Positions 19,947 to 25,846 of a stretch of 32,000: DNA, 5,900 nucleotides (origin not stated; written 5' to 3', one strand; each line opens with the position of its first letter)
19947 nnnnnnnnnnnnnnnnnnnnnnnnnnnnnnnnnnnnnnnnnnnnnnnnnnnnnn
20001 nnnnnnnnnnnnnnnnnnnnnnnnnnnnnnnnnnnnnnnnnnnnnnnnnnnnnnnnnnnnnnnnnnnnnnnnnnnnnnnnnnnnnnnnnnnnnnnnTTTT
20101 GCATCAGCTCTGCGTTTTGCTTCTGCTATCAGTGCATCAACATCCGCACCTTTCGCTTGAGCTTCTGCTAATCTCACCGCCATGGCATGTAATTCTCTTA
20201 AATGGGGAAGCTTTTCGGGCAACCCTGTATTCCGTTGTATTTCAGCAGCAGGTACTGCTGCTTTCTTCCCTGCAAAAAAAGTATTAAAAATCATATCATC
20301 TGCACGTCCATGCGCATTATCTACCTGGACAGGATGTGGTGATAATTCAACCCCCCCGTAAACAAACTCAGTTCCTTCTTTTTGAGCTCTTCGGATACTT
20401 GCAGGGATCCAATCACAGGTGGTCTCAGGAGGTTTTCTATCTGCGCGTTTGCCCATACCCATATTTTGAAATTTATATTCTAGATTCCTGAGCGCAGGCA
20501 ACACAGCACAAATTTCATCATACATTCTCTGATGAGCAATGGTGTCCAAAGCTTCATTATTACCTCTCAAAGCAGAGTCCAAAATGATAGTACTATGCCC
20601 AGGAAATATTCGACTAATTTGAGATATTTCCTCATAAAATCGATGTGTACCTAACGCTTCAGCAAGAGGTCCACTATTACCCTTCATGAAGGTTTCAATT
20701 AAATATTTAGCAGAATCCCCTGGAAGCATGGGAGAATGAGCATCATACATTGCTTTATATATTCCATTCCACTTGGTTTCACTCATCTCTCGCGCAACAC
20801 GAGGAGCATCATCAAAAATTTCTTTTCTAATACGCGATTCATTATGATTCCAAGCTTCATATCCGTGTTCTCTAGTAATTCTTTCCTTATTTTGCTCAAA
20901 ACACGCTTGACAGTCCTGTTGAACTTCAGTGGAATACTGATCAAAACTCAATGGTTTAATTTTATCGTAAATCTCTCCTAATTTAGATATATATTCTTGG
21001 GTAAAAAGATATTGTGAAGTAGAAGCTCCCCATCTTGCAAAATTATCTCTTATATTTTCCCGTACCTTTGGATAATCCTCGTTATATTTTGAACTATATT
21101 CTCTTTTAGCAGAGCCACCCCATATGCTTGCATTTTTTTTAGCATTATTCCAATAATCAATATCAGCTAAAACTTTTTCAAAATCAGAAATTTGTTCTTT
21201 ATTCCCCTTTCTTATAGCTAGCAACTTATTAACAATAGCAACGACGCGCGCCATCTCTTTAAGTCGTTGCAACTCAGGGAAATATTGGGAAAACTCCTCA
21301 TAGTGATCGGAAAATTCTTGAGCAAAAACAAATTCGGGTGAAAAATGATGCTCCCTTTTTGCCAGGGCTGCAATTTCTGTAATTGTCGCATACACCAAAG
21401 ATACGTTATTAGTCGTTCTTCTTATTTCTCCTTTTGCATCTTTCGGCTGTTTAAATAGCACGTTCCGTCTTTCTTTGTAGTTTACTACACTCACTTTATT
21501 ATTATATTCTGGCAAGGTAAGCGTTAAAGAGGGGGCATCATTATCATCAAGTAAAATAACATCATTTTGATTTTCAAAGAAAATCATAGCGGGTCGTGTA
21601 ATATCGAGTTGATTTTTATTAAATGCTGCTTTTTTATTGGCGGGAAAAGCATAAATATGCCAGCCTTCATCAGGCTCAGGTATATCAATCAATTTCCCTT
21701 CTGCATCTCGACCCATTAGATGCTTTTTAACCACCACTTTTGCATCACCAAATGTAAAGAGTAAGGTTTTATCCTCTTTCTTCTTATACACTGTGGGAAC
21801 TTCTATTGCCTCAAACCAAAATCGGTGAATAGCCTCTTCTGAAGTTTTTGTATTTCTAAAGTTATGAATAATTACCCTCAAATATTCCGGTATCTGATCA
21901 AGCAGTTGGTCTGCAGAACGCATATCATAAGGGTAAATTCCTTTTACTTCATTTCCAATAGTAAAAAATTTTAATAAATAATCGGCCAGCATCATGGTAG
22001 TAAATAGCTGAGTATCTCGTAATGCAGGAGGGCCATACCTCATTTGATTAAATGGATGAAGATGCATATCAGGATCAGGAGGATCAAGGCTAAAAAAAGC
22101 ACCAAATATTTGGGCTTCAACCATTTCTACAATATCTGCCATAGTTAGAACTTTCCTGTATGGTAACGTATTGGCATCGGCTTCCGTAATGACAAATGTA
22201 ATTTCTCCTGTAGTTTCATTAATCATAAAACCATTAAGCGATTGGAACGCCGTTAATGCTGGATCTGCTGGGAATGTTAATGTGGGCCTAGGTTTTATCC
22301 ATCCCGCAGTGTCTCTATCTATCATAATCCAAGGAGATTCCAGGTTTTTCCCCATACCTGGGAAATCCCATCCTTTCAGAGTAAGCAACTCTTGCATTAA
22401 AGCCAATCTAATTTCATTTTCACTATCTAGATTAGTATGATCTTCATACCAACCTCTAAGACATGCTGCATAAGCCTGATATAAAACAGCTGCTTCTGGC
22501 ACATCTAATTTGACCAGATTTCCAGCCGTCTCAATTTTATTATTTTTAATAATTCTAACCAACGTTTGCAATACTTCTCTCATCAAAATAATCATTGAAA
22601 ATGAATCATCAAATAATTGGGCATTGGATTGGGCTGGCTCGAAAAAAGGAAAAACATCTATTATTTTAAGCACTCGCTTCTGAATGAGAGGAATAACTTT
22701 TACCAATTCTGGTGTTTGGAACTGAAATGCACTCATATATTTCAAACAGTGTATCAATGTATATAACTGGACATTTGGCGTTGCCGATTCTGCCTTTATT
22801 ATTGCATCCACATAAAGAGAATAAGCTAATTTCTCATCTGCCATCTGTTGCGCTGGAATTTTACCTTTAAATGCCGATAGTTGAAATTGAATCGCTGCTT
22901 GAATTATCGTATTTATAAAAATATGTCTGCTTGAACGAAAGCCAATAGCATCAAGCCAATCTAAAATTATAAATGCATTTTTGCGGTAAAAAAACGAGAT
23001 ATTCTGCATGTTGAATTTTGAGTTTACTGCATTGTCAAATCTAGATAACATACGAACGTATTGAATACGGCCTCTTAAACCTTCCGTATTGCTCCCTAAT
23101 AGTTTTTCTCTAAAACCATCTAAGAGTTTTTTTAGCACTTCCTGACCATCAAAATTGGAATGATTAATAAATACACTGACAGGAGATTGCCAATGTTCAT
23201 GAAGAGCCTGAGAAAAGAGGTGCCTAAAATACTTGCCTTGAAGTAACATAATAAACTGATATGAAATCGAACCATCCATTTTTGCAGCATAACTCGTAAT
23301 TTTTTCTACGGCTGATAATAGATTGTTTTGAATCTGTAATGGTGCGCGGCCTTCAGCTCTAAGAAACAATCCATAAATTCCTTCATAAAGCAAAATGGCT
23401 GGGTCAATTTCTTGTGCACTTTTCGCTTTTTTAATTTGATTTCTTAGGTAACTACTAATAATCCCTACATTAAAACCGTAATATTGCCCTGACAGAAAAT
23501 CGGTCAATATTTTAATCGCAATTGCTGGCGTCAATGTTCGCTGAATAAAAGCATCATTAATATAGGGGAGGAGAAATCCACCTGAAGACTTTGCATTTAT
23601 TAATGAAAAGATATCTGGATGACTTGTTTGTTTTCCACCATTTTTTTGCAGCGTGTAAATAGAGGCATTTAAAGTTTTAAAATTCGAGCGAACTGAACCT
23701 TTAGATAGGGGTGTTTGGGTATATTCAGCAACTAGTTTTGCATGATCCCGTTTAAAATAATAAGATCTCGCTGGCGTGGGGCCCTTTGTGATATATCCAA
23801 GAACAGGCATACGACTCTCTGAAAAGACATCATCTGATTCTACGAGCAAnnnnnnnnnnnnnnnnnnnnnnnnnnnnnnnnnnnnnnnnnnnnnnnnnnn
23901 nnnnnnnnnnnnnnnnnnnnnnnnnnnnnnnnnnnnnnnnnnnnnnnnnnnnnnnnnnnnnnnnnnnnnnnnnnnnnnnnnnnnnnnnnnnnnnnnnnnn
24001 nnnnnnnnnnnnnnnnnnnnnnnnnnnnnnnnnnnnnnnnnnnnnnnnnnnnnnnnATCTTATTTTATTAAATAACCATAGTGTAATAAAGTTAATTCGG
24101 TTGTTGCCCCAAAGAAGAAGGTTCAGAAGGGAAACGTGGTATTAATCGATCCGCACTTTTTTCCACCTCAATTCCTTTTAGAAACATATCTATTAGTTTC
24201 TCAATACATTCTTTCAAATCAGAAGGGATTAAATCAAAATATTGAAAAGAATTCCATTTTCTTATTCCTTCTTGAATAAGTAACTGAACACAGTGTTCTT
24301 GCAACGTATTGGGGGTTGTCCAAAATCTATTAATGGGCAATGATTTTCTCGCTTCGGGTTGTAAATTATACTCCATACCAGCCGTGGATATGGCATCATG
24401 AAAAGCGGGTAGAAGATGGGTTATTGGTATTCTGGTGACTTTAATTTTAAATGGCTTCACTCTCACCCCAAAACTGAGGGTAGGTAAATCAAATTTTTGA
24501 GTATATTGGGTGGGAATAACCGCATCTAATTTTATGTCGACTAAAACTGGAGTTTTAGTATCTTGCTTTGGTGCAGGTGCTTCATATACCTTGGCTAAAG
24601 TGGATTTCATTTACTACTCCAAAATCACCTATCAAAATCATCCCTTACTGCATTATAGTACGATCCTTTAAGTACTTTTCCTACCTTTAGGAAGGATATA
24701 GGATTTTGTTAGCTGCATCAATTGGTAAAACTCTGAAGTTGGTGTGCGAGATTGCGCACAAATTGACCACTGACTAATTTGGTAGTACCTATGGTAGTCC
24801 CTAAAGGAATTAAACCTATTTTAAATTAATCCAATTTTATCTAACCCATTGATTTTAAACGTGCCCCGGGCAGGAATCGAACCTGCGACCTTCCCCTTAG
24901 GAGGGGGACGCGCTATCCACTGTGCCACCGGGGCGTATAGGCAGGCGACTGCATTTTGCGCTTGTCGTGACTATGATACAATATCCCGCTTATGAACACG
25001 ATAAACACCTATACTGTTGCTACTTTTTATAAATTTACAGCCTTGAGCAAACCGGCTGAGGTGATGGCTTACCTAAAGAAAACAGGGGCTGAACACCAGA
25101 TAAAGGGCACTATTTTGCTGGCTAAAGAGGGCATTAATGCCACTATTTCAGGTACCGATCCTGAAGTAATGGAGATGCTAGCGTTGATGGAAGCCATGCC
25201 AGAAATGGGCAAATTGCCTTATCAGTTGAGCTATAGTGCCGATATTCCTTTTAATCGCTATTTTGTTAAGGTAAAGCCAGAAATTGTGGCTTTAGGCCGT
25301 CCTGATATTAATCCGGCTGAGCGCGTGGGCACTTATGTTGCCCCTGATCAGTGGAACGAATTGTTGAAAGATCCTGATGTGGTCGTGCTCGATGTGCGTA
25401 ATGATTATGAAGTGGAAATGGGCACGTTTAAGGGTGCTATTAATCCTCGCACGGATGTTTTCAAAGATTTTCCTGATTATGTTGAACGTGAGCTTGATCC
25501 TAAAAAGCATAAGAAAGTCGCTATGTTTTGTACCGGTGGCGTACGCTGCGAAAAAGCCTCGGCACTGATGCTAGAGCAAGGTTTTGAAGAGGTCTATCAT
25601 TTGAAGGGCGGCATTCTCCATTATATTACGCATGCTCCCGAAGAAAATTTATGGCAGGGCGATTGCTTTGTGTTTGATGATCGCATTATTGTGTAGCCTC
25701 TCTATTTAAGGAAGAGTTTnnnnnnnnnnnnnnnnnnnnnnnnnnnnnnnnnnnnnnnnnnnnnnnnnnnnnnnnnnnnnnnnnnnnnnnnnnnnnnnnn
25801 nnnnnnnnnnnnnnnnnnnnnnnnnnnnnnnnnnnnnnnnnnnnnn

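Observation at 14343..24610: Tightly packed five-gene unit: orphan, J-domain giant, small orphan, Sel1 giant, membrane protein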

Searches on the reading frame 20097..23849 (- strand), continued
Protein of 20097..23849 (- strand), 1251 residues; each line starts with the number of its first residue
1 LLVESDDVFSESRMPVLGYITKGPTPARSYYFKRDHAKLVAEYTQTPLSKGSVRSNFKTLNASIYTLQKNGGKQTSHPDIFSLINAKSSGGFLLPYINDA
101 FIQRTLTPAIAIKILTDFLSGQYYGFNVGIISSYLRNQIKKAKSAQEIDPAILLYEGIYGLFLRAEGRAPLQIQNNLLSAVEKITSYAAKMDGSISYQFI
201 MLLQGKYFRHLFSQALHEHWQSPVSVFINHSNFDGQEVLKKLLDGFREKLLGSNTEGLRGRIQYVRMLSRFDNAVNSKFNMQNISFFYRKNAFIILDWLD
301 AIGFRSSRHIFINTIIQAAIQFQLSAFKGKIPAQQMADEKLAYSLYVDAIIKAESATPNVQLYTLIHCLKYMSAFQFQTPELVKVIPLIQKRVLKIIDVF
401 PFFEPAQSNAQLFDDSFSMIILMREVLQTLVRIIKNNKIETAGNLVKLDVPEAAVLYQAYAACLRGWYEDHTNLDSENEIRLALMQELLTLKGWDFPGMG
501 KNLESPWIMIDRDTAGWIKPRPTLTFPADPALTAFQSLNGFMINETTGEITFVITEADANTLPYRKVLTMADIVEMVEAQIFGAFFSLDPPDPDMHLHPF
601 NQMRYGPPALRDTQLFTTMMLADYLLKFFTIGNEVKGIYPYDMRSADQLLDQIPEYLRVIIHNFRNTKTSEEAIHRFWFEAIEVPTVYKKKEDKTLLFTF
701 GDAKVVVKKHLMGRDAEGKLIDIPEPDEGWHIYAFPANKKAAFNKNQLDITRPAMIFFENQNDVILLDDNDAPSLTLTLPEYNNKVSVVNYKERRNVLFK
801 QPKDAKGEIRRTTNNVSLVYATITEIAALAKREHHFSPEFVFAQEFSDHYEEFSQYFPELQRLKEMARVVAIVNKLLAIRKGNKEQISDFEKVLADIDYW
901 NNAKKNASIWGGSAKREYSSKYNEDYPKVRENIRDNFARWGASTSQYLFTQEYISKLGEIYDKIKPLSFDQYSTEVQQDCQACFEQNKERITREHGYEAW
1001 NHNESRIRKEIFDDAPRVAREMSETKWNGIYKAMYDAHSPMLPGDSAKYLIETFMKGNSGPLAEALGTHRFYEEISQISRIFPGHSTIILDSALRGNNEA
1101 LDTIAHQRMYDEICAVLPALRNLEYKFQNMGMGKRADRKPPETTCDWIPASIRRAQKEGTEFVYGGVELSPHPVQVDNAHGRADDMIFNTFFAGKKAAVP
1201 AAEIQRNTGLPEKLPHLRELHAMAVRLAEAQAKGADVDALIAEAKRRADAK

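Call 75: fold_search(model_id=the predicted structure, library=viral)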
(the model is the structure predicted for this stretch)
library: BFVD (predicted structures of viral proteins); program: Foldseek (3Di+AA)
matches with E <= 10: 282; with E <= 0.001: 1
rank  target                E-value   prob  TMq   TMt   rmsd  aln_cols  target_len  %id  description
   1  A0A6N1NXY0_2          8.4e-20  1.00  0.26  0.31  26.9      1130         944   16  J domain-containing protein [Tupanvirus soda lake]
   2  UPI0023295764         4.8e-03  0.15  0.07  0.06  52.5      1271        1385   11  (no name look-up for this kind of identifier)
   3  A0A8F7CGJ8            1.2e-02  0.08  0.05  0.05  37.1      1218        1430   10  RNA-directed RNA polymerase L (Fragment) [Orthohantavirus hantanense]
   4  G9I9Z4                3.2e-02  0.12  0.05  0.09  34.1       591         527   11  (no name in the UniProt tables at hand)
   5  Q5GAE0                3.9e-02  0.13  0.06  0.06  54.8      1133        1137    9  Methyl-accepting transducer domain-containing protein [Grouper iridovirus]
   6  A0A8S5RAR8            4.9e-02  0.08  0.07  0.07  49.5      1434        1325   12  Minor tail protein [virus sp. ctRTq15]
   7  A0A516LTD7            5.6e-02  0.07  0.06  0.06  44.5      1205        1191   11  (no name in the UniProt tables at hand)
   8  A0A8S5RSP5            6.8e-02  0.08  0.07  0.07  58.7      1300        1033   10  Minor tail protein [Siphoviridae sp. ctES717]
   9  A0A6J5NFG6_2          1.9e-01  0.08  0.08  0.08  45.7      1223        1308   11  Phage tail tape measure protein [uncultured Caudovirales phage]
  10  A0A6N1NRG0            2.4e-01  0.28  0.08  0.15  16.3       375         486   10  AMMECR1 domain-containing protein [Tupanvirus deep ocean]
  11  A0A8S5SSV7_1          2.6e-01  0.08  0.07  0.09  28.4       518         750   12  Minor tail protein [Myoviridae sp. ctfyA6]
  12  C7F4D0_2              2.7e-01  0.04  0.05  0.04  48.0       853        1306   10  (no name in the UniProt tables at hand)
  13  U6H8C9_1              3.1e-01  0.08  0.05  0.06  63.7       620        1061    9  GP48 [Caviid herpesvirus 2 str. CIDMTR]
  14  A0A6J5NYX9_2          3.1e-01  0.04  0.05  0.06  51.2      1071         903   12  Tape measure protein [uncultured Caudovirales phage]
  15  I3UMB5                3.2e-01  0.10  0.06  0.11  26.7       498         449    9  Rad50/SbcC-type AAA domain-containing protein [Colwellia phage 9A]
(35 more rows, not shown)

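Call 76: find_related_loci(query=A2, collection=viral_contigs, flank=8000)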
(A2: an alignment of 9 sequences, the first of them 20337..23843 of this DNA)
Query A2 (1169 aa) in viral_contigs; peptide patterns used: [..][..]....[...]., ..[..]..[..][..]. (x = any residue, [..] = any of these).
56 stretches matched a pattern, but none encodes a relative of the query by tblastn (E <= 1e-3).

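Call 88: search_solved_structures(query=A2, max_evalue=1)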
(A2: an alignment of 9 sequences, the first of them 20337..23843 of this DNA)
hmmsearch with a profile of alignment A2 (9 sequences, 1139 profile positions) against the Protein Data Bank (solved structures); distinct sequences matched with E-value up to 1: 0.

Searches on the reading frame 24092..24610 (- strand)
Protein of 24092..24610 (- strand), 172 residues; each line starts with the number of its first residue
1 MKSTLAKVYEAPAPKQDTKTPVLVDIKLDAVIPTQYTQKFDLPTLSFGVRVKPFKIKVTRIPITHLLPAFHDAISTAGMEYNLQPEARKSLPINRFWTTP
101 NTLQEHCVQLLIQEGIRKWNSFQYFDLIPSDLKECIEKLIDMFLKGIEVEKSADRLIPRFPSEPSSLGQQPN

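Call 4: search_protein_families(library=pfam, proteins=[window:24092-24610:-], max_evalue=0.01)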
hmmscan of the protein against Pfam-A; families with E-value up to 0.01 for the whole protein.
window:24092-24610:- (172 aa): 0 families

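Call 5: search_protein_families(library=ncbifam, proteins=[window:24092-24610:-], max_evalue=0.01)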
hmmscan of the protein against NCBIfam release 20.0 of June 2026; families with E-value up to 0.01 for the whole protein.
window:24092-24610:- (172 aa): 0 families

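Call 32: search_protein_families(library=pfam, proteins=[window:24092-24610:-], max_evalue=10)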
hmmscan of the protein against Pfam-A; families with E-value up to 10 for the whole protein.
window:24092-24610:- (172 aa): 1 family
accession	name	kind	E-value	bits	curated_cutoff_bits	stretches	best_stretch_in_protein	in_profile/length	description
PF10557.15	Cullin_Nedd8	-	0.16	12.5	36.9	1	111-141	25-53/63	Cullin protein neddylation domain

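Call 48: list_cluster_members(proteins=[window:24092-24610:-, window:18828-19145:-, window:15095-18805:-, window:14343-15065:-, window:24992-25696:+, window:25720-27150:+, window:13560-14201:-, window:11665-13539:+])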
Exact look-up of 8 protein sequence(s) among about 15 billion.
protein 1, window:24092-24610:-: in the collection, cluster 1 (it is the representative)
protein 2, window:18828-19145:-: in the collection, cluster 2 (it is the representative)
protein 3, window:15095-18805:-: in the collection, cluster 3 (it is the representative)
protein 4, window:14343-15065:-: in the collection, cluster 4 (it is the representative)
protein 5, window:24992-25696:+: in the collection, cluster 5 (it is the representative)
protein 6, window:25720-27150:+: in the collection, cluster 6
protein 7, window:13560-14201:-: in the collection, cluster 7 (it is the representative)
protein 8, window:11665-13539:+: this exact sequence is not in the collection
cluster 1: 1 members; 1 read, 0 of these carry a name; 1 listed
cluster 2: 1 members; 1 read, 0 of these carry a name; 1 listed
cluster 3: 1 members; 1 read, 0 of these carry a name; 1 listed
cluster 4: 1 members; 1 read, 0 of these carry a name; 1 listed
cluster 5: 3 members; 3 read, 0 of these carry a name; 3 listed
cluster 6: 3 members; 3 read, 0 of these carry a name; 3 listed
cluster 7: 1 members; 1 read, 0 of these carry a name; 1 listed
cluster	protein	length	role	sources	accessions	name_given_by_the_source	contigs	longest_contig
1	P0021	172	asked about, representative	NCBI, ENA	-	-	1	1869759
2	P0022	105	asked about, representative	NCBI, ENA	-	-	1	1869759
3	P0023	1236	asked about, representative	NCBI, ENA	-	-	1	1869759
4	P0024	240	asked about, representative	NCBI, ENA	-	-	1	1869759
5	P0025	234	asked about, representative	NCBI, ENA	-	-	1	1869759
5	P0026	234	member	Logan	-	-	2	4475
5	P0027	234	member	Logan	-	-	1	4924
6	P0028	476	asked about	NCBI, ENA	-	-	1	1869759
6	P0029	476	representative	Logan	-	-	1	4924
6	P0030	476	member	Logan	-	-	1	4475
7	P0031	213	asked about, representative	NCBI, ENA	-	-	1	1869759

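Call 79: search_protein_families(library=padloc, proteins=[window:24092-24610:-], max_evalue=0.01)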
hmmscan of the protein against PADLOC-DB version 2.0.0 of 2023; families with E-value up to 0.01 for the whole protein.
window:24092-24610:- (172 aa): 0 families

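Call 90: search_solved_structures(query=window:24092-24610:-, max_evalue=1)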
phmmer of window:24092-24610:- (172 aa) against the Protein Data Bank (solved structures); distinct sequences matched with E-value up to 1: 0.

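Call 91: search_protein_families(library=phrogs, proteins=[window:24092-24610:-], max_evalue=0.01)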
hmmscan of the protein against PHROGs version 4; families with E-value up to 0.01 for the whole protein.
window:24092-24610:- (172 aa): 0 families

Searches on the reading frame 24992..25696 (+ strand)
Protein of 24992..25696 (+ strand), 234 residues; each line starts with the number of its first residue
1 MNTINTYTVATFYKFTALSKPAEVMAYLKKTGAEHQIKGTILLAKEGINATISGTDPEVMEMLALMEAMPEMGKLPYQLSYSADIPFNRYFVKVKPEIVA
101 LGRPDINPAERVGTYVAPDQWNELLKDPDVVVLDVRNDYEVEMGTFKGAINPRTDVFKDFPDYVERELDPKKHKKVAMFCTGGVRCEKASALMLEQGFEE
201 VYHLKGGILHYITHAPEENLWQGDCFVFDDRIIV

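Call 4: search_protein_families(library=pfam, proteins=[window:24992-25696:+], max_evalue=0.01)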
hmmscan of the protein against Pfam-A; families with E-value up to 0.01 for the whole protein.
window:24992-25696:+ (234 aa): 2 families
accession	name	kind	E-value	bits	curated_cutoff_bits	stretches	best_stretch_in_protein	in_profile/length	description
PF17773.7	UPF0176_N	-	2e-24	86.2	26.2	1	7-98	1-92/92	UPF0176 acylphosphatase like domain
PF00581.25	Rhodanese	-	6.5e-13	49.4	22.2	1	118-209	2-97/102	Rhodanese-like domain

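Call 5: search_protein_families(library=ncbifam, proteins=[window:24992-25696:+], max_evalue=0.01)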
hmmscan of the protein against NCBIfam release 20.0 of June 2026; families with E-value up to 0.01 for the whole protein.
window:24992-25696:+ (234 aa): 11 families
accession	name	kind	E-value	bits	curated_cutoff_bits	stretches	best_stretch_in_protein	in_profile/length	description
NF001133.1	PRK00142.1-1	equivalog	4.9e-91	304.4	170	1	9-234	1-227/229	oxygen-dependent tRNA uridine(34) hydroxylase TrhO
NF002397.0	PRK01415.1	equivalog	3.4e-64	217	280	1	9-233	7-232/247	hypothetical protein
NF003703.0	PRK05320.1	equivalog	3.7e-58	197.3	331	1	11-232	7-233/280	sulfurtransferase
NF045521.1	rhoda_near_glyco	subfamily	9.7e-11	41.6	145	1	122-213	26-110/144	rhodanese homology domain-containing protein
NF006444.0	PRK08762.1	equivalog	2e-08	33.3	449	1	116-211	17-107/387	molybdopterin-synthase adenylyltransferase MoeB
NF005902.0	PRK07878.1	equivalog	8.5e-08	31.5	647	1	113-214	286-384/392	adenylyltransferase/sulfurtransferase MoeZ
NF041203.1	rhodanese_LYCAU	equivalog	1.1e-07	31.5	115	1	118-208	25-113/126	rhodanese-related (seleno)protein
NF001195.0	PRK00162.1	equivalog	2.4e-07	31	102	1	116-218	7-103/108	thiosulfate sulfurtransferase GlpE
NF045694.1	seleno_TsoB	exception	0.00024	19.4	805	1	126-208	57-146/572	rhodanese/DsbD fusion-like selenoprotein TsoB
NF005646.0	PRK07411.1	equivalog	0.00027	20.2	633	1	127-211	297-379/390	molybdopterin-synthase adenylyltransferase MoeB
NF008750.0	PRK11784.1-2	equivalog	0.00038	19.7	241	0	171-213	85-127/346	tRNA 2-selenouridine(34) synthase MnmH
